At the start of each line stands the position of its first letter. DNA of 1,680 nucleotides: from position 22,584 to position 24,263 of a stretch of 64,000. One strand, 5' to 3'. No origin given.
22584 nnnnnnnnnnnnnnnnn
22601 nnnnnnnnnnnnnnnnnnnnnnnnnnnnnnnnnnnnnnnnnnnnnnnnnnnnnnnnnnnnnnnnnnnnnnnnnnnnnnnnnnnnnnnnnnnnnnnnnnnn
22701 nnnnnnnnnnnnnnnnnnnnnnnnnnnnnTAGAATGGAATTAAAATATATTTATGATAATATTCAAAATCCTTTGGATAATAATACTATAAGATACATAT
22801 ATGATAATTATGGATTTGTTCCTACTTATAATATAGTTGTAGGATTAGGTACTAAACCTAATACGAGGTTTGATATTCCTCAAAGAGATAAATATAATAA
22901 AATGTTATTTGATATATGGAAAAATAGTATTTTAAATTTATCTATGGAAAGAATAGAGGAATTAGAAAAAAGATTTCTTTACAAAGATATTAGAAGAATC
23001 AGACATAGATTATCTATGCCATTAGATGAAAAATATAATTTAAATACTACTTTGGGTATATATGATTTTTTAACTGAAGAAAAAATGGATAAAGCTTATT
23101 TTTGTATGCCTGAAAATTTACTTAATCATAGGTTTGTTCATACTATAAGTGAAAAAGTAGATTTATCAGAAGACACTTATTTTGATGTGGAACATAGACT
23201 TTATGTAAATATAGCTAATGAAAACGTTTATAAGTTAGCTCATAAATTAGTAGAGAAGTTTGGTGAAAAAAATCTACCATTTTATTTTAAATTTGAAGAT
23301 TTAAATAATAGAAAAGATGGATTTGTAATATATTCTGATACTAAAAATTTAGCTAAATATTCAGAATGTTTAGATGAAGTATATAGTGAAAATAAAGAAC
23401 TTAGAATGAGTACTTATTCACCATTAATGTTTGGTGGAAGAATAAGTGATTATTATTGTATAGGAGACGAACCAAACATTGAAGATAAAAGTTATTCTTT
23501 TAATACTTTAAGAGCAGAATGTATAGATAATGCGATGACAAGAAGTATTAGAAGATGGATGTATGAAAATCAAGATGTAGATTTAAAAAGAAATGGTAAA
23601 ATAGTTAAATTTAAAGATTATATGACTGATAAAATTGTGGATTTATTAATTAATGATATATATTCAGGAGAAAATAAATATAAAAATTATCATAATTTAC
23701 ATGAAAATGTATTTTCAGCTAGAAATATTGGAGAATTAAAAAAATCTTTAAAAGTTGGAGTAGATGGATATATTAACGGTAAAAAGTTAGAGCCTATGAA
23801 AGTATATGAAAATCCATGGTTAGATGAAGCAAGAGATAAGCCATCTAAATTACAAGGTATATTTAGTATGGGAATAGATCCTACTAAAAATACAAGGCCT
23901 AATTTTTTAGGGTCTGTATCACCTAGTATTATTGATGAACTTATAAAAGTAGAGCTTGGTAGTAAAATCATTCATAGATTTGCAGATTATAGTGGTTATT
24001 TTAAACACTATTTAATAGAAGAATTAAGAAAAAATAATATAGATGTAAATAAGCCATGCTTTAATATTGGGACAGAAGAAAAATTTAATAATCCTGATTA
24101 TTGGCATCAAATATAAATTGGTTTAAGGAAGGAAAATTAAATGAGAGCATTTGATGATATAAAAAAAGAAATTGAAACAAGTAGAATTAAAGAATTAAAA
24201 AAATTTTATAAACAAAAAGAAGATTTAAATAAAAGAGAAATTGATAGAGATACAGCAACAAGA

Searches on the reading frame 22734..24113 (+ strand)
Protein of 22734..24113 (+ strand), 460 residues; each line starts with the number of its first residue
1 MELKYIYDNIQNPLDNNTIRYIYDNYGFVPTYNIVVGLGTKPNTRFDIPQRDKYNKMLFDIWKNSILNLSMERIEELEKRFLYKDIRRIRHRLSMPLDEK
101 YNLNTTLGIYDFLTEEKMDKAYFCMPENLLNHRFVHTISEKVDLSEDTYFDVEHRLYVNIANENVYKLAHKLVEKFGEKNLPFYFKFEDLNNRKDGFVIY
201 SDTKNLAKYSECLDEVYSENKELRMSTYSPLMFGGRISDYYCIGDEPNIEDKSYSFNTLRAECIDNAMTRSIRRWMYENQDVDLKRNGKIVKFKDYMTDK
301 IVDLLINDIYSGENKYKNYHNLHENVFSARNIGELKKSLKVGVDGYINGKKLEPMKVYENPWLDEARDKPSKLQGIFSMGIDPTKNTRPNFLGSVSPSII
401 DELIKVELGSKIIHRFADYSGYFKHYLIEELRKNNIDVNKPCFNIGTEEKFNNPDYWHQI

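Call 10: search_protein_families(library=pfam, proteins=[window:22734-24113:+], max_evalue=0.001)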
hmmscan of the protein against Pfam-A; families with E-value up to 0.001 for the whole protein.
window:22734-24113:+ (460 aa): 1 family
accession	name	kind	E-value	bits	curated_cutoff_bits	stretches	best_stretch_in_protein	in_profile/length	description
PF17914.6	HopA1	-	4.2e-08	33.7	22.7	1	125-271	1-145/170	HopA1 effector protein family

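Call 74: search_protein_families(library=ncbifam, proteins=[window:22734-24113:+], max_evalue=0.001)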
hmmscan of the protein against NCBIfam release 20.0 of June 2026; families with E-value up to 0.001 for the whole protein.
window:22734-24113:+ (460 aa): 0 families
